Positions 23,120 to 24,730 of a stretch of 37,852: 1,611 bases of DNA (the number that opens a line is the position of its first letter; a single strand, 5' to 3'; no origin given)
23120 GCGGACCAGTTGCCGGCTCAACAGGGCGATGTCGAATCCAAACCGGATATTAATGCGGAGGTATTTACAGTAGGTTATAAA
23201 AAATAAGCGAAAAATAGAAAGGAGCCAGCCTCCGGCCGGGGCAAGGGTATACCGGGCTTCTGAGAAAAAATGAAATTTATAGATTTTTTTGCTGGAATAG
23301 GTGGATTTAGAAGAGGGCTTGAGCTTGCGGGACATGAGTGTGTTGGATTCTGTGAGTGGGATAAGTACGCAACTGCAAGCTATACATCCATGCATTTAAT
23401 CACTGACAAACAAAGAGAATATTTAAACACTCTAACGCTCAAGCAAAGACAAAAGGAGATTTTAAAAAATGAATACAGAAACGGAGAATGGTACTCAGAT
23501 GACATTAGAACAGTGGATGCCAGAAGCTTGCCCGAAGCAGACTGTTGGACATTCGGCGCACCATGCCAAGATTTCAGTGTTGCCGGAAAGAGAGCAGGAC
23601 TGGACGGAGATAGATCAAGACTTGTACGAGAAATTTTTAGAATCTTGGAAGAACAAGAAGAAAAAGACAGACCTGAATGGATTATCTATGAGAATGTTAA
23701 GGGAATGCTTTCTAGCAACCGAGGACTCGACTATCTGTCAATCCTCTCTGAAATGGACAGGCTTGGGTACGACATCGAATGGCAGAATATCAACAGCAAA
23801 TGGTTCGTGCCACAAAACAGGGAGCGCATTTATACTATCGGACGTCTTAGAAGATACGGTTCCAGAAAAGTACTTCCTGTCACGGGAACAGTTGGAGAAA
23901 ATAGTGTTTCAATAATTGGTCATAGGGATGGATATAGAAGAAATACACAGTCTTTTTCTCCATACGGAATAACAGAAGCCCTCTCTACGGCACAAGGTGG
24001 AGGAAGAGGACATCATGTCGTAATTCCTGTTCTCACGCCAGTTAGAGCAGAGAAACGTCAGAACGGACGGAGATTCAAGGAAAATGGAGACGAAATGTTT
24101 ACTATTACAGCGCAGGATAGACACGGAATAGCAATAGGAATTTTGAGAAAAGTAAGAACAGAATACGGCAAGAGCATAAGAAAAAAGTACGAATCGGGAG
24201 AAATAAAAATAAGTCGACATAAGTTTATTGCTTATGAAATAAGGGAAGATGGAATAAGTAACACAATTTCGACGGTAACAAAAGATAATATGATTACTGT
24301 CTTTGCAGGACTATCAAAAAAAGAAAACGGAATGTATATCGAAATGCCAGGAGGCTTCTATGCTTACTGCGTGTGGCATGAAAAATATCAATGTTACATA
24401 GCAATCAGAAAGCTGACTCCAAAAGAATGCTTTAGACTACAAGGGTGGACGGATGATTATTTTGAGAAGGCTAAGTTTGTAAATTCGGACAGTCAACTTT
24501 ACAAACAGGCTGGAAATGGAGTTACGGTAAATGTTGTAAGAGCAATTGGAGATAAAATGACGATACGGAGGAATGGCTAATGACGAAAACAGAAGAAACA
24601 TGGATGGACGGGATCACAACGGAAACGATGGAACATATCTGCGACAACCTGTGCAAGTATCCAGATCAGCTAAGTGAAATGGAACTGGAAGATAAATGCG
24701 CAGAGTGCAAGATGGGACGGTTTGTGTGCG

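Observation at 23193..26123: Putative anti-restriction island: orphan C5 cytosine methyltransferase, Lar-like protein and four or more tiny cysteine-rich proteins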

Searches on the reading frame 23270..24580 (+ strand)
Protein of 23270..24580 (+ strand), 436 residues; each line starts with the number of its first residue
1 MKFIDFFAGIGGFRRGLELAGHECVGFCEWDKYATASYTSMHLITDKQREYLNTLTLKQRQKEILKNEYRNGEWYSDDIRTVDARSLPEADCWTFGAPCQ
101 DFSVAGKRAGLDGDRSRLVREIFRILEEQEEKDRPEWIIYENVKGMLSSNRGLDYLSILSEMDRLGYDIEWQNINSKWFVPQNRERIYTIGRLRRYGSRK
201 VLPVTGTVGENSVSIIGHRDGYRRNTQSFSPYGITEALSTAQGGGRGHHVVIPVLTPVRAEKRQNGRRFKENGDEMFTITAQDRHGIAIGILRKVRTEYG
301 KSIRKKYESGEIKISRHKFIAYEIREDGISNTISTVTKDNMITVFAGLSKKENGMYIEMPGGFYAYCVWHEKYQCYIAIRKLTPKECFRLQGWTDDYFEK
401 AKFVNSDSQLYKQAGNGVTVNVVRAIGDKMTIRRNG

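Call 3: search_protein_families(library=pfam, proteins=[window:23270-24580:+], max_evalue=0.1)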
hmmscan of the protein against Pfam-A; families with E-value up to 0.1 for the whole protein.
window:23270-24580:+ (436 aa): 1 family
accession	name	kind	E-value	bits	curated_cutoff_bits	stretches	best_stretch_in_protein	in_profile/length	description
PF00145.23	DNA_methylase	-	1.2e-56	192.9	22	2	68-430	41-322/324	C-5 cytosine-specific DNA methylase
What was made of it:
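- Checked: MTase, 23270-24580, 436 aa. PF00145 E 1.2e-56 (call 3).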

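Call 4: search_protein_families(library=phrogs, proteins=[window:23270-24580:+], max_evalue=0.01)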
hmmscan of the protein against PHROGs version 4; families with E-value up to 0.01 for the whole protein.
window:23270-24580:+ (436 aa): 14 families
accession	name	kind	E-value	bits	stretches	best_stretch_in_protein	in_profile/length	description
phrog_116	-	other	5.7e-94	316.9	1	1-430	208-489/779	DNA methyltransferase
phrog_363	-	other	1.1e-52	180.3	2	61-289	87-287/327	DNA methyltransferase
phrog_8411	-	unknown function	7.7e-36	124.8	2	250-314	68-130/206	-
phrog_16427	-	other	2.3e-29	103.8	1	377-432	115-170/235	DNA methyltransferase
phrog_5999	-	other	7.7e-23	81.6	2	2-42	4-44/109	DNA methyltransferase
phrog_17284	-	unknown function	1.5e-20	74.6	1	377-429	157-209/245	-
phrog_26324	-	other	3.4e-18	67.4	1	376-431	144-204/210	DNA methyltransferase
phrog_16528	-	other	7.6e-14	52.8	1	234-430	46-217/236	DNA methyltransferase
phrog_864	-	DNA, RNA and nucleotide metabolism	2e-11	44.1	1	85-431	691-1052/1064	DNA primase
phrog_29583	-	other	2e-08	34.4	1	87-149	76-134/468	DNA methyltransferase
phrog_13621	-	unknown function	2.8e-07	31.4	1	376-430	51-108/121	-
phrog_36001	-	unknown function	4.5e-06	26.1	1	135-192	503-561/715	-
phrog_38038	-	unknown function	0.00088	19.2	0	376-397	301-322/430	-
phrog_757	-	other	0.0017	18.5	0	1-149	15-134/247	DNA methyltransferase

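Call 19: search_dna_similar(query=window:23270-24577:+, collection=phages, mode=protein, max_rows=40)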
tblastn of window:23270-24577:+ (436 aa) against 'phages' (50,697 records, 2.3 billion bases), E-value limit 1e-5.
Records with a match: 1256; places in all: 1311; records where one place covers at least 80% of the query: 207.
Best place of each record, by identity: 60-80% 3; <60% 1253.
By first word of the organism name: Mycobacterium 333; Streptococcus 168; Klebsiella 113; Paenibacillus 54; Bacillus 52; Bacteriophage 51; Gordonia 46; Escherichia 44; Clostridium 25; Burkholderia 20; and 96 more.
By host as written in the record: Mycobacterium smegmatis mc2 155 234; - 113; Klebsiella pneumoniae 54; Mycobacterium smegmatis mc#155 42; Gordonia terrae 3612 34; Paenibacillus larvae 26; Paenibacillus larvae ATCC 9545 17; Mycobacterium smegmatis mc2155 15; and 425 more.
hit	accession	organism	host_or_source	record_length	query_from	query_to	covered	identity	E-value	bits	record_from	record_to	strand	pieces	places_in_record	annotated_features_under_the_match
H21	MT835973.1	Bacteriophage sp.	human fecal samples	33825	1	430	99%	53.5%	6e-154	488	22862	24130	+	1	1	record has no annotation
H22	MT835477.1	Bacteriophage sp.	human fecal samples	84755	1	430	80%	55.1%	9e-45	430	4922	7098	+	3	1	record has no annotation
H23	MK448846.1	Streptococcus phage Javan122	Streptococcus dysgalactiae ...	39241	1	426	98%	43.7%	2e-102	339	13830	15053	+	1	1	DNA-cytosine methyltransferase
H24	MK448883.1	Streptococcus phage Javan244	Streptococcus gordonii MB666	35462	1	435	100%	42.0%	2e-99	331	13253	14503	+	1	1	DNA-cytosine methyltransferase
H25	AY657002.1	Streptococcus phage phi1207.3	Streptococcus pyogenes 2812A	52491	1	430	99%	42.4%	5e-84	336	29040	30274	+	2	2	C-5 cytosine-specific DNA methylase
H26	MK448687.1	Streptococcus phage Javan159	Streptococcus dysgalactiae ERR111982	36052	1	427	98%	42.7%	5e-99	330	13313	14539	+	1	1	DNA-cytosine methyltransferase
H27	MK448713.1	Streptococcus phage Javan239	Streptococcus gordonii 1116_SGOR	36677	1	427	98%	42.7%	5e-99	330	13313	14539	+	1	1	DNA-cytosine methyltransferase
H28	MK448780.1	Streptococcus phage Javan499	Streptococcus pyogenes MGAS10394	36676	1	427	98%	42.7%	5e-99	330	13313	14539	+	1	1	DNA-cytosine methyltransferase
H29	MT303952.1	Streptococcus phage phi29862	Streptococcus pyogenes MGAS29862 ...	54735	1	427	98%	42.7%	5e-99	330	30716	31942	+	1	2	composite element phi29862 encoding mefA and msrD providing M ... | DNA-cytosine methyltransferase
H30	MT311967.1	Streptococcus phage phi29854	Streptococcus pyogenes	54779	1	427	98%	42.7%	5e-99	330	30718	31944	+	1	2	composite element phi29854 encoding mef(A) and msr(D) providing M ... | DNA-cytosine methyltransferase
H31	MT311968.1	Streptococcus phage phi29961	Streptococcus pyogenes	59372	1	427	98%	42.7%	5e-99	330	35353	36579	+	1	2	composite mobile genetic element phi29661 encoding mef(A) and msr(D) ... | DNA-cytosine methyltransferase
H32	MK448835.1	Streptococcus phage Javan93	Streptococcus canis ERR438807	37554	1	435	100%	41.4%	5e-97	324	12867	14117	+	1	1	DNA-cytosine methyltransferase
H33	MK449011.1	Streptococcus phage Javan92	Streptococcus canis ERR438806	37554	1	435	100%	41.4%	5e-97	324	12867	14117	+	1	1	DNA-cytosine methyltransferase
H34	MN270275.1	Streptococcus phage phi-SsuSSJ27_rum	Streptococcus suis SSJ27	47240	1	427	98%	42.0%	4e-103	342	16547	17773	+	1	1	DNA-cytosine methyltransferase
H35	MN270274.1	Streptococcus phage phi-SsuSH0918_comEC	Streptococcus suis SH0918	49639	1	427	98%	42.0%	1e-102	340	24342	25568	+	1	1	DNA-cytosine methyltransferase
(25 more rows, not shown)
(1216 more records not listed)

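Call 20: search_solved_structures(query=window:23270-24577:+, max_evalue=0.001, show_alignments=2)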
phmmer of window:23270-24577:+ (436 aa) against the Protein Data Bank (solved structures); distinct sequences matched with E-value up to 0.001: 27.
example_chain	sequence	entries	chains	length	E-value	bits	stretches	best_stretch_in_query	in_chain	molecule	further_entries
1fjx_A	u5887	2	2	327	7.8e-31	110.5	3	70-190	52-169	HHAI DNA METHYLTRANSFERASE | MODIFICATION METHYLASE HHAI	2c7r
10mh_A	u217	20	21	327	8e-31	110.5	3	70-190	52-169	PROTEIN (CYTOSINE-SPECIFIC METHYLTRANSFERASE HHAI) | HaeIII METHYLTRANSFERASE | Modification methylase HhaI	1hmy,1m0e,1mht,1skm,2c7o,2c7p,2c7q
1svu_A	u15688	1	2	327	8e-31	110.5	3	70-190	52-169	Modification methylase HhaI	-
2i9k_A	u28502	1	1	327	1.1e-30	110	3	70-190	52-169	Modification methylase HhaI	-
2uyh_A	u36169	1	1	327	1.5e-30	109.6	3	70-190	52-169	MODIFICATION METHYLASE HHAI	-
2zcj_A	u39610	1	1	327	2e-30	109.1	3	70-190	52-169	Modification methylase HhaI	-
2uz4_A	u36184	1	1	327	3.9e-30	108.2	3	70-190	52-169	MODIFICATION METHYLASE HHAI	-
2uyc_A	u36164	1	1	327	3.9e-30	108.2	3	70-190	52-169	MODIFICATION METHYLASE HHAI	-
2z6u_A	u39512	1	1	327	5.1e-30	107.8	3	70-190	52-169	Modification methylase HhaI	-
2z6q_A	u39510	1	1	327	5.2e-30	107.8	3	70-190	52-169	Modification methylase HhaI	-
2z6a_A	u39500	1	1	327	1.4e-29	106.4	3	70-190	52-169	Modification methylase HhaI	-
3lx6_A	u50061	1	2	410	3.9e-27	98.3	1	2-194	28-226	Cytosine-specific methyltransferase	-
3me5_A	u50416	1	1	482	6.3e-27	97.6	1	2-194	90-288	Cytosine-specific methyltransferase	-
1dct_A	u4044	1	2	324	2e-20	76.2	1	76-199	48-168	PROTEIN (MODIFICATION METHYLASE HAEIII)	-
3ubt_Y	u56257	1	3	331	5.3e-19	71.5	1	77-199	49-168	Modification methylase HaeIII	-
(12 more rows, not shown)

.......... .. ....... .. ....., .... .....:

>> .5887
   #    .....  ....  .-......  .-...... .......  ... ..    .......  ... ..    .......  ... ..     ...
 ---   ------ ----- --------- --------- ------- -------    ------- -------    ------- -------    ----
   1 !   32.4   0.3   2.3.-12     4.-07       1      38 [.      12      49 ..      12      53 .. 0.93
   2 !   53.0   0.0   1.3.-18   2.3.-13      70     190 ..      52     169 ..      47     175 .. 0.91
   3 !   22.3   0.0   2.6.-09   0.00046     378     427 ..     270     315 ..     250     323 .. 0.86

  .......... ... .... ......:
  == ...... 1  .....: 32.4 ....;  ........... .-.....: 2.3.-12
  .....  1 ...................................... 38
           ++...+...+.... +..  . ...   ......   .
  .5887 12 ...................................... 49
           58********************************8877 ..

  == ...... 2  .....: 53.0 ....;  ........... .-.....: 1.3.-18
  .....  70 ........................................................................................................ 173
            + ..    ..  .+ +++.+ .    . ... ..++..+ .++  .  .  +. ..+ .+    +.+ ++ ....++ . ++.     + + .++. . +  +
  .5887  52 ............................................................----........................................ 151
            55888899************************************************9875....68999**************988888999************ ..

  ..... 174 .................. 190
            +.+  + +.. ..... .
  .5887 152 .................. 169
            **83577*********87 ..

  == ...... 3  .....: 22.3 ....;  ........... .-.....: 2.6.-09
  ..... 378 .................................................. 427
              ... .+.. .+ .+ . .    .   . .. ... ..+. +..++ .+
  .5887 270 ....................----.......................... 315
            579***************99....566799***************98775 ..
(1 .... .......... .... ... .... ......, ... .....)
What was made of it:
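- Checked: Motifs I, IV (PCQ), VI (ENV), VIII (QNRER), IX and X align with M.HhaI (call 20).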

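Call 36: find_related_loci(query=window:23270-24577:+, collection=viral_contigs, flank=5000)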
Query window:23270-24577:+ (436 aa) in viral_contigs; peptide patterns used: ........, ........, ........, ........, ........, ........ (x = any residue, [..] = any of these).
46 stretches matched a pattern; 46 encode a relative of the query (tblastn E <= 1e-3); 45 distinct loci.
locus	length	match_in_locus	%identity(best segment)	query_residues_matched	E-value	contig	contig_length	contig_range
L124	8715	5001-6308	100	1-436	0e+0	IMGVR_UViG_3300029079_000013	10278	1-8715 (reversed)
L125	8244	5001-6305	100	1-435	0e+0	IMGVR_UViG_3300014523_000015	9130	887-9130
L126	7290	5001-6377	72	1-435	0e+0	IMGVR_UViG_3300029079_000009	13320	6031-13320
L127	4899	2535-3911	72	1-435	0e+0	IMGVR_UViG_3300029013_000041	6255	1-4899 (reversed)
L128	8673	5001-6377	72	1-435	0e+0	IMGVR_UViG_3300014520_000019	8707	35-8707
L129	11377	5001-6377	72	1-435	0e+0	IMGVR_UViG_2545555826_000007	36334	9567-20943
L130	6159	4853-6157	71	1-411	0e+0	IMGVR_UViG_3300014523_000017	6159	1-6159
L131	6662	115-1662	61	1-430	0e+0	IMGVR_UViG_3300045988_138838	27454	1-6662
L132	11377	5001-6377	72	1-435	0e+0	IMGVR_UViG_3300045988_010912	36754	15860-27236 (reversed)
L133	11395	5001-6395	59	1-435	0e+0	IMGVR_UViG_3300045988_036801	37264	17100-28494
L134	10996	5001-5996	80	1-291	1e-176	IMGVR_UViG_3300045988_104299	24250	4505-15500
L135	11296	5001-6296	60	1-430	8e-172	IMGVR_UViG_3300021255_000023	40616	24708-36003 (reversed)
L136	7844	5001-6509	56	1-430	3e-169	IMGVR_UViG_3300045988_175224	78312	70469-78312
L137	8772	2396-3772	73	1-435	0e+0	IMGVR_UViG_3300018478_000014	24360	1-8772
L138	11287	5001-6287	55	1-430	4e-161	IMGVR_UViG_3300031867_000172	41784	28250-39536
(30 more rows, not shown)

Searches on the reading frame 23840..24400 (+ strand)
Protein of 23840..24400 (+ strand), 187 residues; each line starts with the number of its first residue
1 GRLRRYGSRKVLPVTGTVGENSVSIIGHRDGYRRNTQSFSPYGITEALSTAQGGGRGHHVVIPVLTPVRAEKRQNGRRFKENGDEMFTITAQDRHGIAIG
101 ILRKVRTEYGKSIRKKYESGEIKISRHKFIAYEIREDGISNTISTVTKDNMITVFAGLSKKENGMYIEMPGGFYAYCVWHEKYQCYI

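Call 84: search_dna_similar(query=window:23840-24400:+, collection=phages, mode=protein, max_rows=40, max_evalue=0.001)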
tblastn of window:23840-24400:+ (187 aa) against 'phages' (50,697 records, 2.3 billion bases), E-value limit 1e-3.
Records with a match: 172; places in all: 175; records where one place covers at least 80% of the query: 4.
Best place of each record, by identity: 60-80% 41; <60% 131.
By first word of the organism name: Streptococcus 83; Bacillus 24; Clostridium 16; Bacteriophage 5; Enterococcus 4; phage 4; Coprococcus 4; Clostridioides 4; Staphylococcus 3; Blautia 3; and 14 more.
By host as written in the record: - 23; Bacillus subtilis BEST7003 7; Clostridium difficile 7; Streptococcus suis 5; Bacillus subtilis 4; Bacillus subtilis subsp. subtilis str. 168 4; Coprococcus sp. 4; Clostridium difficile strain CD105HE1 ribotype 076 4; and 96 more.
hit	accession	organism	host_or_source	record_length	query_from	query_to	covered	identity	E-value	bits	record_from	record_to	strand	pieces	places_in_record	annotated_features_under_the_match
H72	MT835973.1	Bacteriophage sp.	human fecal samples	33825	1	187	100%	37.9%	1e-36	139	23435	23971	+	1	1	record has no annotation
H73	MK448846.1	Streptococcus phage Javan122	Streptococcus dysgalactiae ...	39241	1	162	87%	30.5%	7e-14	74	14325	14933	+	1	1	DNA-cytosine methyltransferase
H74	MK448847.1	Streptococcus phage Javan124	Streptococcus dysgalactiae ERR084975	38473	1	162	87%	30.0%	3e-12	70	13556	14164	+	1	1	DNA-cytosine methyltransferase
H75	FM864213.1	Streptococcus phage phi-m46.1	Streptococcus pyogenes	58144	1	162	87%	29.6%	2e-12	70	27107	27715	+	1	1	hypothetical protein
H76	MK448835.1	Streptococcus phage Javan93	Streptococcus canis ERR438807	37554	1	138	74%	33.2%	1e-10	65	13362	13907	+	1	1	DNA-cytosine methyltransferase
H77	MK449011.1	Streptococcus phage Javan92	Streptococcus canis ERR438806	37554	1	138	74%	33.2%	1e-10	65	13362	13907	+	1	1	DNA-cytosine methyltransferase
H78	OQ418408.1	Streptococcus phage PhiSdyV1524-fexAoptrA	Streptococcus dysgalactiae subsp. ...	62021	1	134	72%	32.2%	1e-9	62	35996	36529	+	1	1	DNA-cytosine methyltransferase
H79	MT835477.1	Bacteriophage sp.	human fecal samples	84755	70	187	63%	36.4%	3e-13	73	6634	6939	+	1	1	record has no annotation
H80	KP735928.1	Staphylococcus phage IME-SA4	Staphylococcus haemolyticus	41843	17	100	45%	51.2%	4e-17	84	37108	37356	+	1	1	DNA methylase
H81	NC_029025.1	Staphylococcus phage IME-SA4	Staphylococcus haemolyticus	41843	17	100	45%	51.2%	4e-17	84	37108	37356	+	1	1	DNA methyltransferase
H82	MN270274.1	Streptococcus phage phi-SsuSH0918_comEC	Streptococcus suis SH0918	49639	1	134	72%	31.9%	9e-13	71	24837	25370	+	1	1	DNA-cytosine methyltransferase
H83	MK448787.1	Streptococcus phage Javan51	Streptococcus agalactiae GD201008-001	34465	1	134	72%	31.9%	3e-12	70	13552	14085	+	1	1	DNA-cytosine methyltransferase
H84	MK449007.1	Streptococcus phage Javan8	Streptococcus agalactiae A909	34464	1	134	72%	31.9%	3e-12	70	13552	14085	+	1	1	DNA-cytosine methyltransferase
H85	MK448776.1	Streptococcus phage Javan49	Streptococcus agalactiae GB00901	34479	1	134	72%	31.9%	3e-12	70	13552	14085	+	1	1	DNA-cytosine methyltransferase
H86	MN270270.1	Streptococcus phage phi-SsuJS7_SSU0237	Streptococcus suis JS7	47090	1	134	72%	31.7%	9e-11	66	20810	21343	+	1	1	DNA-cytosine methyltransferase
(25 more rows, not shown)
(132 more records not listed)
